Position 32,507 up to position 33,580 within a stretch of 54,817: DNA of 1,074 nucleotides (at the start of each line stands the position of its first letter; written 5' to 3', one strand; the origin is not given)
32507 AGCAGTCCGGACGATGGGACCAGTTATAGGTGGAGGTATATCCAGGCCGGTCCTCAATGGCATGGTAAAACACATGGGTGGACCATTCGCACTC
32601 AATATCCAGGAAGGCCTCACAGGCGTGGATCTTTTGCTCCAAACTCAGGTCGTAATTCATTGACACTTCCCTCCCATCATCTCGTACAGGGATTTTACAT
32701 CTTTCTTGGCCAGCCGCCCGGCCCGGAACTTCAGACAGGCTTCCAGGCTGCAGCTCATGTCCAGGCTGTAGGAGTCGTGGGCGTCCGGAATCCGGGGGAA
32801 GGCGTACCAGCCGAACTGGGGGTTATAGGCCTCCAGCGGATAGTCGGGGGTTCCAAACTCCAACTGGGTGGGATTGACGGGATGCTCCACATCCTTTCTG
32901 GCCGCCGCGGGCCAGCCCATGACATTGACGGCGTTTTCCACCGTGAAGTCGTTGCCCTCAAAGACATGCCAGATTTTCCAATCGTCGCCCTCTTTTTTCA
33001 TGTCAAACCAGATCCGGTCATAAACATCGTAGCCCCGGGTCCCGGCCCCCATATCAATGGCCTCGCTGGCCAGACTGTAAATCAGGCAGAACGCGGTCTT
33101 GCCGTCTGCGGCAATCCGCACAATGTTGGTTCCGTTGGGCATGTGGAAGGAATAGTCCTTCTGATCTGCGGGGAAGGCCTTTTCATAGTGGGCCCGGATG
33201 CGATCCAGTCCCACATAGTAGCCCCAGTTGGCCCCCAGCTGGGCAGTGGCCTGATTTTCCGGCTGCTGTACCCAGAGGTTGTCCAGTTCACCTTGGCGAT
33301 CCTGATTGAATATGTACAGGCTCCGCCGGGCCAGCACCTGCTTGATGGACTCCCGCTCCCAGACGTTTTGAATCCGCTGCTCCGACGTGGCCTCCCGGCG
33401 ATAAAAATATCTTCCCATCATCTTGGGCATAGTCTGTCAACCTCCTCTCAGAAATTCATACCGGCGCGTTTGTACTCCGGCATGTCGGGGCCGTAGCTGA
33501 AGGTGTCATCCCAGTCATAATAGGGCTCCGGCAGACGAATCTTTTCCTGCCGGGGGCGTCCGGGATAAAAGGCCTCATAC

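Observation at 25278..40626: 14-gene operon coupling an Opp/Dpp-type ABC importer to a bai-/equol-like reductive enzyme set: candidate undescribed small-molecule reduction/dehydration pathway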

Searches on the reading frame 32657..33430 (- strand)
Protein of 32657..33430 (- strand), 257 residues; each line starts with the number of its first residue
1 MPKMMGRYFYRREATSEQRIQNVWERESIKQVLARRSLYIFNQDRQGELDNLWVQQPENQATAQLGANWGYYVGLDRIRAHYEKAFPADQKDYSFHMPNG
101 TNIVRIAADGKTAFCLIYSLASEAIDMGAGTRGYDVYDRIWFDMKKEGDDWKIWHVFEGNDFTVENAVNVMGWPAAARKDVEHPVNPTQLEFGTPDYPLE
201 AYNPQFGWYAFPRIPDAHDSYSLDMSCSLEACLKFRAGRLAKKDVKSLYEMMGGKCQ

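Call 4: search_protein_families(library=pfam, proteins=[window:32657-33430:-], max_evalue=0.01)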
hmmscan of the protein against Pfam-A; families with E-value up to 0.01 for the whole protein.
window:32657-33430:- (257 aa): 1 family
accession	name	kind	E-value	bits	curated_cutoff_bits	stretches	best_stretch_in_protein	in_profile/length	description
PF13577.12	SnoaL_4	-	9.1e-08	32.6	24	1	22-155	2-124/126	SnoaL-like domain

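Call 5: search_protein_families(library=ncbifam, proteins=[window:32657-33430:-], max_evalue=0.01)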
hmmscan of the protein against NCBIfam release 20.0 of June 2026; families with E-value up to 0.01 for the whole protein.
window:32657-33430:- (257 aa): 0 families

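Call 9: search_solved_structures(query=window:32657-33430:-, max_evalue=1)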
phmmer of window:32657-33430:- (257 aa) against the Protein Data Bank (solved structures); distinct sequences matched with E-value up to 1: 0.

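Call 11: find_homologous_proteins(query=window:32657-33430:-, max_evalue=0.001)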
Query window:32657-33430:- (257 aa): 65 proteins with E <= 0.001 among 359 candidates.
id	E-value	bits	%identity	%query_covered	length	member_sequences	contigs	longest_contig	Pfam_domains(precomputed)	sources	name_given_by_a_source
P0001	5.7e-179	611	100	100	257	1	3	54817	PF13577.13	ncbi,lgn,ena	-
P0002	7.3e-124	430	70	99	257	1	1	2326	PF13577.13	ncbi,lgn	-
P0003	7.8e-124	430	69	100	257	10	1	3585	PF13577.13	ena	-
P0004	1.6e-122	426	69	99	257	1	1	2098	PF13577.13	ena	-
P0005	2.6e-120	419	67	99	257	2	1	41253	PF13577.13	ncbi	ncbi:MAG: nuclear transport factor 2 family protein [Oscillospiraceae bacterium]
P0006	1.5e-119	416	67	99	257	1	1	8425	PF13577.13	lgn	-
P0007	3.8e-119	415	67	100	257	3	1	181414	PF13577.13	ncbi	-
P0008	5.0e-118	411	68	99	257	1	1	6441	PF13577.13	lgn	-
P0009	3.4e-116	405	65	100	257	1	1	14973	PF13577.13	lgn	-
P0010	9.3e-116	404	66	99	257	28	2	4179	PF13577.13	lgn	-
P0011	7.6e-115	401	65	100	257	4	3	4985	PF13577.13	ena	-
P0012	1.3e-114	400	66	99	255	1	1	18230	PF13577.13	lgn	-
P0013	2.2e-74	268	50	98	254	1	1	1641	PF13577.13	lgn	-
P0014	5.1e-60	221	53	90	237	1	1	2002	PF13577.13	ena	-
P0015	3.6e-38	149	37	82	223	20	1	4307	PF13577.13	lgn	-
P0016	8.2e-38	148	38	82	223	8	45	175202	PF13577.13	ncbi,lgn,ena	-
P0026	9.3e-33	132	35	86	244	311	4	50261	PF13577.13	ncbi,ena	-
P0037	3.1e-28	117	35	83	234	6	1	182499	PF13577.13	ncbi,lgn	-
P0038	3.8e-28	117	33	86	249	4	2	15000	-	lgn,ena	-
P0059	4.1e-18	84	29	86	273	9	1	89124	-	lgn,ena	-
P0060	8.2e-17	79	30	87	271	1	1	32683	-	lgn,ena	-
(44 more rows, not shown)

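Call 12: find_encoding_contigs(protein=P0007, flank=10000, max_places=2)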
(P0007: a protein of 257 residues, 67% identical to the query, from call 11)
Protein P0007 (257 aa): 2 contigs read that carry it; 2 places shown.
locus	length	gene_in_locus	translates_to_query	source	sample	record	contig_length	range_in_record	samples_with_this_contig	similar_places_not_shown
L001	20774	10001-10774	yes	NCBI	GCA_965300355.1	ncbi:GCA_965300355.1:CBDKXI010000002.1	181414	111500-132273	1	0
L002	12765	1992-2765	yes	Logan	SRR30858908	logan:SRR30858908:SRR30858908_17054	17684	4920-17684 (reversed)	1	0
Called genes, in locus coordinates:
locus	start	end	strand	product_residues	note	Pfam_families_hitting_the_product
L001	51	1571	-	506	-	PF00890:FAD_binding_2, PF01266:DAO, PF01946:Thi4 (weak), PF03486:HI0933_like (faint), PF07992:Pyr_redox_2 (weak), PF12831:FAD_oxidored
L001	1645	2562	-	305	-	PF00126:HTH_1, PF03466:LysR_substrate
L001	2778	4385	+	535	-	PF00496:SBP_bac_5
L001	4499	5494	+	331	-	PF19300:BPD_transp_1_N, PF00528:BPD_transp_1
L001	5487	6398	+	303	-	PF12911:OppC_N, PF00528:BPD_transp_1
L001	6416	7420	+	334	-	PF00005:ABC_tran, PF13304:AAA_21 (weak), PF08352:oligo_HPY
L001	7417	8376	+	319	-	PF00005:ABC_tran, PF08352:oligo_HPY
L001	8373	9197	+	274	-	-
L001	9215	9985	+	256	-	-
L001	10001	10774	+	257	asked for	PF13577:SnoaL_4 (weak)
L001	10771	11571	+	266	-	-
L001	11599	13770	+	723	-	PF00724:Oxidored_FMN, PF01262:AlaDh_PNT_C (faint), PF00890:FAD_binding_2 (weak), PF07992:Pyr_redox_2, PF12831:FAD_oxidored, PF13450:NAD_binding_8 (weak), PF13738:Pyr_redox_3 (weak), PF00070:Pyr_redox (weak), +3 more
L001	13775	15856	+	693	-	PF00724:Oxidored_FMN, PF00070:Pyr_redox (faint), PF00890:FAD_binding_2 (weak), PF03486:HI0933_like (weak), PF12831:FAD_oxidored (weak), PF13450:NAD_binding_8 (weak), PF07992:Pyr_redox_2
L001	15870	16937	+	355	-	PF02558:ApbA, PF08546:ApbA_C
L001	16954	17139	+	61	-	PF00037:Fer4 (weak), PF13237:Fer4_10 (weak), PF14697:Fer4_21, PF12838:Fer4_7, PF13187:Fer4_9, PF25160:LdpA_Fe-S-bd, PF12797:Fer4_2 (weak), PF00037:Fer4, +6 more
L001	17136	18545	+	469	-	PF00890:FAD_binding_2, PF01266:DAO, PF03486:HI0933_like, PF07992:Pyr_redox_2 (faint), PF12831:FAD_oxidored, PF13450:NAD_binding_8 (weak)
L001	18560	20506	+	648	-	PF00724:Oxidored_FMN, PF03486:HI0933_like (faint), PF01207:Dus (faint), PF07992:Pyr_redox_2, PF00890:FAD_binding_2 (weak), PF12831:FAD_oxidored (weak), PF00070:Pyr_redox, PF01266:DAO (weak), +4 more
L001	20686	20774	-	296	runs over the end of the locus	PF12686:DUF3800 (faint)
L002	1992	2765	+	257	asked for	PF13577:SnoaL_4 (weak)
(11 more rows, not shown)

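Call 13: find_encoding_contigs(protein=P0016, flank=10000, max_places=3)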
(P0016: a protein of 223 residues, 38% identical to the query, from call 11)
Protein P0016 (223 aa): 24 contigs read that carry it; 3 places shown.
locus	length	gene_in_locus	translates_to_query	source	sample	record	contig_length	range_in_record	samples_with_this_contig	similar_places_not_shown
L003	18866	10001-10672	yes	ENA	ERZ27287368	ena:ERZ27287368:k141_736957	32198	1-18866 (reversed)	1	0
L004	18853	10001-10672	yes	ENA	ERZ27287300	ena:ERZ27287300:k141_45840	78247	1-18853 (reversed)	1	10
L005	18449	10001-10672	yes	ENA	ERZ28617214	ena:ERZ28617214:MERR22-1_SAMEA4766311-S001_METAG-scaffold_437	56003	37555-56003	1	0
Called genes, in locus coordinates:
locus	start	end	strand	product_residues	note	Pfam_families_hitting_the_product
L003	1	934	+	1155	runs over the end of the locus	PF01935:DUF87 (weak)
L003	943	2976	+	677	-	-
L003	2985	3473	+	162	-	-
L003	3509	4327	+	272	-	PF13886:TM7S3_TM198 (weak), PF13240:Zn_Ribbon_1 (weak), PF13248:Zn_ribbon_3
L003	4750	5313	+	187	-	-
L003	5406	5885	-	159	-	PF00665:rve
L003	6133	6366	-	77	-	-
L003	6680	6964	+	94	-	PF10087:DUF2325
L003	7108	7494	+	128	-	PF12672:DUF3793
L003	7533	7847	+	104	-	PF00258:Flavodoxin_1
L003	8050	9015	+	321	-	PF00126:HTH_1, PF03466:LysR_substrate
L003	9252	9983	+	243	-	-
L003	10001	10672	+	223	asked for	PF13577:SnoaL_4 (weak)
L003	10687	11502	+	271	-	PF13577:SnoaL_4 (weak)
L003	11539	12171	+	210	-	-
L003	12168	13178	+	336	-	PF00005:ABC_tran, PF13304:AAA_21 (weak), PF08352:oligo_HPY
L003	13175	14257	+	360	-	PF00005:ABC_tran, PF08352:oligo_HPY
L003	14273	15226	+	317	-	PF19300:BPD_transp_1_N (weak), PF00528:BPD_transp_1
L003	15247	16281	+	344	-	PF12911:OppC_N, PF00528:BPD_transp_1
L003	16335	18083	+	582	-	PF00496:SBP_bac_5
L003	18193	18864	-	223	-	?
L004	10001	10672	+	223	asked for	PF13577:SnoaL_4 (weak)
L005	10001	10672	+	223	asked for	PF13577:SnoaL_4 (weak)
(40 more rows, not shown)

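Call 14: find_encoding_contigs(protein=P0026, flank=10000, max_places=3)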
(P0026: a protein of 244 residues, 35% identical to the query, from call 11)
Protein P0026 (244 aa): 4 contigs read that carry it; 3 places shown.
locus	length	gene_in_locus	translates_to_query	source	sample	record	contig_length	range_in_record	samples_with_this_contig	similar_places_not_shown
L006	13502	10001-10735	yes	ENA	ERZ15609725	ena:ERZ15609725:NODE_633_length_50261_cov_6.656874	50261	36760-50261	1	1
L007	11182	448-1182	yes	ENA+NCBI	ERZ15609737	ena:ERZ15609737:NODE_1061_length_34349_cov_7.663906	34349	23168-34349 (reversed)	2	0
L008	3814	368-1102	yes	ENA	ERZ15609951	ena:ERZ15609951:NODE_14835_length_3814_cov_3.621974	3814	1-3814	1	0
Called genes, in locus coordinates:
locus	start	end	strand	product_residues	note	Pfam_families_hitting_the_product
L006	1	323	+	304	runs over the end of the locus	PF09924:LPG_synthase_C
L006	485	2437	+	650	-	PF00724:Oxidored_FMN, PF01266:DAO (weak), PF03486:HI0933_like, PF07992:Pyr_redox_2, PF12831:FAD_oxidored, PF13450:NAD_binding_8, PF13738:Pyr_redox_3, PF00070:Pyr_redox, +7 more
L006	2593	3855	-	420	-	PF07690:MFS_1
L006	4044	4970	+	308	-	PF00126:HTH_1, PF03466:LysR_substrate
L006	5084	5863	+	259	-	PF00106:adh_short, PF08659:KR, PF13561:adh_short_C2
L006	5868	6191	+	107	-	PF07876:Dabb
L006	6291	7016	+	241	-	PF13577:SnoaL_4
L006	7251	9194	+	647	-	PF00724:Oxidored_FMN, PF03486:HI0933_like (weak), PF07992:Pyr_redox_2, PF00070:Pyr_redox (weak), PF00890:FAD_binding_2 (weak), PF12831:FAD_oxidored, PF13450:NAD_binding_8, PF00070:Pyr_redox, +6 more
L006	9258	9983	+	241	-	PF13577:SnoaL_4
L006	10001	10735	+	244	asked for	PF13577:SnoaL_4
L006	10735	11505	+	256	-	-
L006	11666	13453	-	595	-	PF13510:Fer2_4, PF13237:Fer4_10 (faint), PF10588:NADH-G_4Fe-4S_3, PF12838:Fer4_7 (weak), PF13187:Fer4_9 (weak), PF22117:Fer4_Nqo3 (weak), PF02906:Fe_hyd_lg_C, PF02256:Fe_hyd_SSU, +1 more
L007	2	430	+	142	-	?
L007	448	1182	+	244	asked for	PF13577:SnoaL_4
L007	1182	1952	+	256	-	-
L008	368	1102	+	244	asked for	PF13577:SnoaL_4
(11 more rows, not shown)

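Call 17: find_related_loci(query=A1, collection=genome_contigs, flank=10000)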
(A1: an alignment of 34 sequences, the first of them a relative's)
Query A1 (257 aa) in genome_contigs; peptide patterns used: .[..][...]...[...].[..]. (x = any residue, [..] = any of these).
258 stretches matched a pattern; 210 encode a relative of the query (tblastn E <= 1e-3); the best 80 are kept; 79 distinct loci.
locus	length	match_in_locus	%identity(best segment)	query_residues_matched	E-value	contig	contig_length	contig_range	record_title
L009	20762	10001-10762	67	1-254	4e-122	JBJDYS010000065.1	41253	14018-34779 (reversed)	MAG: Oscillospiraceae bacterium isolate PUUB43_bin.037 NODE_496_length_41253_cov_58.896621, whole genome shotgun sequenc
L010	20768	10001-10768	67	1-257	3e-120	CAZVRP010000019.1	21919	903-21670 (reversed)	MAG TPA_asm: uncultured Oscillospiraceae bacterium isolate SRP222994_co1_544 genome assembly, contig: NODE_4827_length_2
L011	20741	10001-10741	51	1-254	3e-78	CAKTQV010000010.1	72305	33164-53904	MAG: uncultured Oscillospiraceae bacterium isolate REFINED_METABAT215_TOP10_CONTIGS_1500_ASSEMBLY_K77_MERGED__Hadza_MoBi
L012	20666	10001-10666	37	12-237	6e-43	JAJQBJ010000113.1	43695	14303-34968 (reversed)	MAG: Oscillospiraceae bacterium isolate C.2_5 NODE_115_length_43695_cov_23.912030, whole genome shotgun sequence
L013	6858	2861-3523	37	15-239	1e-42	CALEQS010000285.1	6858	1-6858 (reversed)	MAG TPA_asm: uncultured Clostridia bacterium isolate SRR1747018_bin.29_CONCOCT_v1.1_MAG genome assembly, contig: ERZ8082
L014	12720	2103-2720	37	12-221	7e-42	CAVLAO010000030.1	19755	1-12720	Bacteroides sp. CAG:927 isolate H07659-L1_cleanbin_000044 genome assembly, contig: Spades_H07659-L1_contig_1546, whole g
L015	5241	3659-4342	34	6-237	1e-41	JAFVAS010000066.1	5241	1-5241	MAG: Oscillospiraceae bacterium isolate RGIG4999 Roe_deer_Rumen-5__c127522, whole genome shotgun sequence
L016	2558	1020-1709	35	4-237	2e-41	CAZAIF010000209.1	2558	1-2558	MAG TPA_asm: uncultured Oscillospiraceae bacterium isolate SRP141132_co3_60 genome assembly, contig: NODE_41951_length_2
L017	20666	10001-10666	36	12-237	3e-41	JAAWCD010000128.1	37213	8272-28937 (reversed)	MAG: Oscillospiraceae bacterium isolate ABMPRH_156_1 k141_815445, whole genome shotgun sequence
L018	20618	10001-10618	38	12-221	3e-41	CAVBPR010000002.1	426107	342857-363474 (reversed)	bacterium isolate G02643-L1_cleanbin_000026 genome assembly, contig: Spades_G02643-L1_contig_2, whole genome shotgun seq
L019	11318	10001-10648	35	12-231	2e-40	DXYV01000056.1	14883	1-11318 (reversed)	MAG TPA_asm: Clostridiales bacterium isolate HRGM_Genome_3993 HRGM_Genome_3993_56, whole genome shotgun sequence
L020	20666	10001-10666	37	11-231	2e-40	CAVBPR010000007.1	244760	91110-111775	bacterium isolate G02643-L1_cleanbin_000026 genome assembly, contig: Spades_G02643-L1_contig_6, whole genome shotgun seq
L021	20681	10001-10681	35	7-237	2e-40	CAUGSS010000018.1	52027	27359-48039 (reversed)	MAG TPA_asm: uncultured Eubacteriales bacterium isolate SRR16244405_bin.36_MetaWRAP_v1.3_MAG genome assembly, contig: ER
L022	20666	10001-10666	38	11-231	2e-40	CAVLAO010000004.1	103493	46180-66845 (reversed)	Bacteroides sp. CAG:927 isolate H07659-L1_cleanbin_000044 genome assembly, contig: Spades_H07659-L1_contig_47, whole gen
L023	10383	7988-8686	36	12-243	5e-40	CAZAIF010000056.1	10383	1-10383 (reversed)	MAG TPA_asm: uncultured Oscillospiraceae bacterium isolate SRP141132_co3_60 genome assembly, contig: NODE_6106_length_10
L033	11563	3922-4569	35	17-234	1e-38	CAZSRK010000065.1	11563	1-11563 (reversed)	MAG TPA_asm: uncultured Oscillospiraceae bacterium isolate SRP141132_co2_9 genome assembly, contig: NODE_4834_length_115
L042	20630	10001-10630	34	15-227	5e-37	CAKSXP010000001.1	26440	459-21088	MAG: uncultured Oscillospiraceae bacterium isolate REFINED_METABAT215_TOP10_CONTIGS_1500_ASSEMBLY_K77_MERGED__Hadza_PheC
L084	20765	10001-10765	32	8-242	1e-32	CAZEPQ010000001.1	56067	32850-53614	MAG TPA_asm: uncultured Oscillospiraceae bacterium isolate SRP315200_co1_945 genome assembly, contig: NODE_510_length_56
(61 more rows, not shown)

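Call 28: predict_structure(alignment_id=A1)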
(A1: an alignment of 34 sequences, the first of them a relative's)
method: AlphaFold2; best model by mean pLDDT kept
length: 257 residues; sequences in the alignment: 34
mean_pLDDT: 84.7   pTM: 0.83
mean pLDDT of the five models: 84.7, 83.3, 82.8, 81.7, 81.6
residues with pLDDT >= 90: 126; 70-90: 92; 50-70: 29; < 50: 10
segments of 3 or more residues with pLDDT < 50: 1-6, 255-257
pLDDT, mean of each block of 10 residues (from residue 1): 43 77 94 94 93 98 96 98 85 82 92 94 85 90 97 96 84 59 70 92 77 89 94 87 71 57
secondary structure, 60 per line:
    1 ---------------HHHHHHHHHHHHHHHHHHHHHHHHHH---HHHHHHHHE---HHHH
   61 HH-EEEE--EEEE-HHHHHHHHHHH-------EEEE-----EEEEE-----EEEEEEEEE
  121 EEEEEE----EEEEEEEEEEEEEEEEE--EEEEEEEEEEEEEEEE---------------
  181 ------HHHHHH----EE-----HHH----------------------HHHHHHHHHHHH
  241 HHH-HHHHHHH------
elements in order: H16-41 H45-52 H57-62 E64-67 E70-73 H75-85 E93-96 E102-106 E112-126 E131-147 E150-165 H187-192 H229-243 H245-251

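Call 31: fold_search(model_id=the predicted structure, library=pdb)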
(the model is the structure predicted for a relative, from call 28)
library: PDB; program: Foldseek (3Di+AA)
matches with E <= 10: 979; with E <= 0.001: 204
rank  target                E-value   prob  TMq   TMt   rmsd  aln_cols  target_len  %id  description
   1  8abt_B                2.6e-08  1.00  0.52  0.56   8.4       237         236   15  Crystal structure of NaLdpA in complex with the product analog Resveratrol (released 2023-02-01)
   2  8abu_A                6.3e-08  1.00  0.53  0.59   9.8       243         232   17  Crystal structure of NaLdpA mutant H97Q in complex with erythro-DGPD (released 2023-02-01)
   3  8abu_B                7.1e-08  1.00  0.52  0.56   9.1       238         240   16  Crystal structure of NaLdpA mutant H97Q in complex with erythro-DGPD (released 2023-02-01)
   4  8abt_A                7.9e-08  1.00  0.52  0.56   8.7       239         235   14  Crystal structure of NaLdpA in complex with the product analog Resveratrol (released 2023-02-01)
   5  8abu_C                1.1e-07  1.00  0.54  0.59   6.1       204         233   17  Crystal structure of NaLdpA mutant H97Q in complex with erythro-DGPD (released 2023-02-01)
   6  8abv                  1.7e-07  1.00  0.54  0.57   5.1       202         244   15  Crystal structure of SpLdpA in complex with erythro-DGPD (released 2023-02-01)
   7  4l8p                  7.2e-07  1.00  0.46  0.66   6.0       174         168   16  Crystal structure of a bile-acid 7-alpha dehydratase (CLOHIR_00079) from Clostridium hiranonis DSM 13275 at 1.60 A resol (released 2013-08-21)
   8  3s5c_F                8.6e-07  1.00  0.48  0.80   5.5       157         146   10  Crystal Structure of a Hexachlorocyclohexane dehydrochlorinase (LinA) Type2 (released 2012-05-23)
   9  8abw                  9.1e-07  1.00  0.53  0.56   8.2       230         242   15  Crystal structure of SpLdpA in complex with threo-DGPD (released 2023-02-01)
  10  3b8l_F                3.0e-06  1.00  0.45  0.76   2.8       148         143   16  CRYSTAL STRUCTURE OF A PUTATIVE AROMATIC RING HYDROXYLASE (SARO_3538) FROM NOVOSPHINGOBIUM AROMATICIVORANS DSM AT 1.75 (released 2007-11-27)
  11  3b8l_B                3.2e-06  1.00  0.45  0.76   3.3       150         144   16  CRYSTAL STRUCTURE OF A PUTATIVE AROMATIC RING HYDROXYLASE (SARO_3538) FROM NOVOSPHINGOBIUM AROMATICIVORANS DSM AT 1.75 (released 2007-11-27)
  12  4leh_A                4.6e-06  1.00  0.46  0.66   5.6       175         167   11  Crystal structure of a bile-acid 7-alpha dehydratase (CLOSCI_03134) from Clostridium scindens ATCC 35704 at 2.90 A res (released 2013-08-21)
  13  3ef8_A                5.8e-06  1.00  0.47  0.77   3.6       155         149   13  Crystal structure of Putative Scytalone Dehydratase (YP_496742.1) from NOVOSPHINGOBIUM AROMATICIVORANS DSM 12444 at 1. (released 2008-09-30)
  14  3a76_C                6.5e-06  1.00  0.46  0.75   6.7       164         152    8  The crystal structure of LinA (released 2010-09-15)
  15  2rfr                  7.4e-06  1.00  0.40  0.64   4.2       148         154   17  Crystal structure of an ntf2-like protein with a cystatin-like fold (saro_3722) from novosphingobium aromaticivorans dsm (released 2007-10-16)
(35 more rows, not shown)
